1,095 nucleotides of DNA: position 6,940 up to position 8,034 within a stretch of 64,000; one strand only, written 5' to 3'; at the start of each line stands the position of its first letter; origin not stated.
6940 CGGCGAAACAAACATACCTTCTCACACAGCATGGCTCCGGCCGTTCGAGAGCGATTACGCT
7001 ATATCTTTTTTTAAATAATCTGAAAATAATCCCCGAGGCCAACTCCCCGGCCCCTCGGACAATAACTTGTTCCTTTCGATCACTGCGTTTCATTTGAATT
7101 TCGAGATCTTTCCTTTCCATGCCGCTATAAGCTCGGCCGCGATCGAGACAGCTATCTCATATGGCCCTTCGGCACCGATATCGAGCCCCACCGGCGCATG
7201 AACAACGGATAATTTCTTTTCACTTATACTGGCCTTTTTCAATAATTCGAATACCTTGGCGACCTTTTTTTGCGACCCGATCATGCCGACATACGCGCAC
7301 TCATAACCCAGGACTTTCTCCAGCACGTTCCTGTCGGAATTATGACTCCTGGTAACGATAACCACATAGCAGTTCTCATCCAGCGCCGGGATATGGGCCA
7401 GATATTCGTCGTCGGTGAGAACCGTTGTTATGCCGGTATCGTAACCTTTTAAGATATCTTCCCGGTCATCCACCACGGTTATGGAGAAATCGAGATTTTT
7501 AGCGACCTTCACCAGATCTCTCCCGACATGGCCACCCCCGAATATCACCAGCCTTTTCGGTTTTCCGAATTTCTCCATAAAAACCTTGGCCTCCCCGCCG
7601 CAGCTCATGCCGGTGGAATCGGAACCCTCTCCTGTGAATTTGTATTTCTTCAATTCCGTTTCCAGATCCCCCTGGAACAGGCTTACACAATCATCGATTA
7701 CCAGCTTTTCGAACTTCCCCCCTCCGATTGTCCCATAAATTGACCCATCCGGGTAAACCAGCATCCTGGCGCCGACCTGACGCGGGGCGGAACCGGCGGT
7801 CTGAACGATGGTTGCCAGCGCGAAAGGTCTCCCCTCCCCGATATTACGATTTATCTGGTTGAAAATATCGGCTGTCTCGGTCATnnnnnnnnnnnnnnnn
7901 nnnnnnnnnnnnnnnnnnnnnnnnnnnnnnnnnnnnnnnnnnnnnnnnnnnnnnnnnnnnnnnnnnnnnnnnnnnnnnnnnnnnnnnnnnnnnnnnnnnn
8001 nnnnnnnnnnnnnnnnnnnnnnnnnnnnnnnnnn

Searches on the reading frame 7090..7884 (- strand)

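Call 61: search_protein_families(library=ncbifam, proteins=[window:7090-7884:-], max_evalue=0.001)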
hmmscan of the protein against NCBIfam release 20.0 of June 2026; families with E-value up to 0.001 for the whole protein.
window:7090-7884:- (264 aa): 12 families
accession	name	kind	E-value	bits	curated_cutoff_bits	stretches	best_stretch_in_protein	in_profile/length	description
NF045664.1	XdhC_rel_AOR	equivalog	5.5e-74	249.5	350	2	102-255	187-343/346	XdhC family aldehyde oxidoreductase maturation factor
TIGR02964.1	xanthine_xdhC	equivalog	3.5e-44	151.2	161.6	1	23-253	2-246/246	xanthine dehydrogenase accessory protein XdhC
TIGR01350.1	lipoamide_DH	equivalog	1e-05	24.5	408.8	1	107-159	168-220/461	dihydrolipoyl dehydrogenase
NF004943.0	PRK06292.2-1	equivalog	0.00018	20.5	432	1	109-158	171-220/456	dihydrolipoyl dehydrogenase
NF004776.0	PRK06116.1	equivalog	0.0002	20.5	480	1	93-179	151-236/450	glutathione-disulfide reductase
TIGR03570.1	NeuD_NnaD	subfamily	0.00029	20.5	160.8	1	111-205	1-93/202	NeuD/PglB/VioB family sugar acetyltransferase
NF004946.0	PRK06292.2-4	subfamily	0.00033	19.5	634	1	108-159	171-222/487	dihydrolipoyl dehydrogenase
NF041853.1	hythiocyan_redase_MerA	equivalog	0.00038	19.4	650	1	102-159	153-210/440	hypothiocyanous acid reductase MerA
NF005884.0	PRK07846.1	equivalog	0.00044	19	501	1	108-158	167-217/454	mycothione reductase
NF007039.0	PRK09496.3-2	equivalog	0.00047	19.1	293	1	102-141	221-260/446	Trk system potassium transporter TrkA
NF003585.0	PRK05249.1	equivalog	0.00057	18.6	465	1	108-158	175-225/464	Si-specific NAD(P)(+) transhydrogenase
NF007123.0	PRK09564.1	equivalog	0.00074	18.3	458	0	108-158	148-199/444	CoA-disulfide reductase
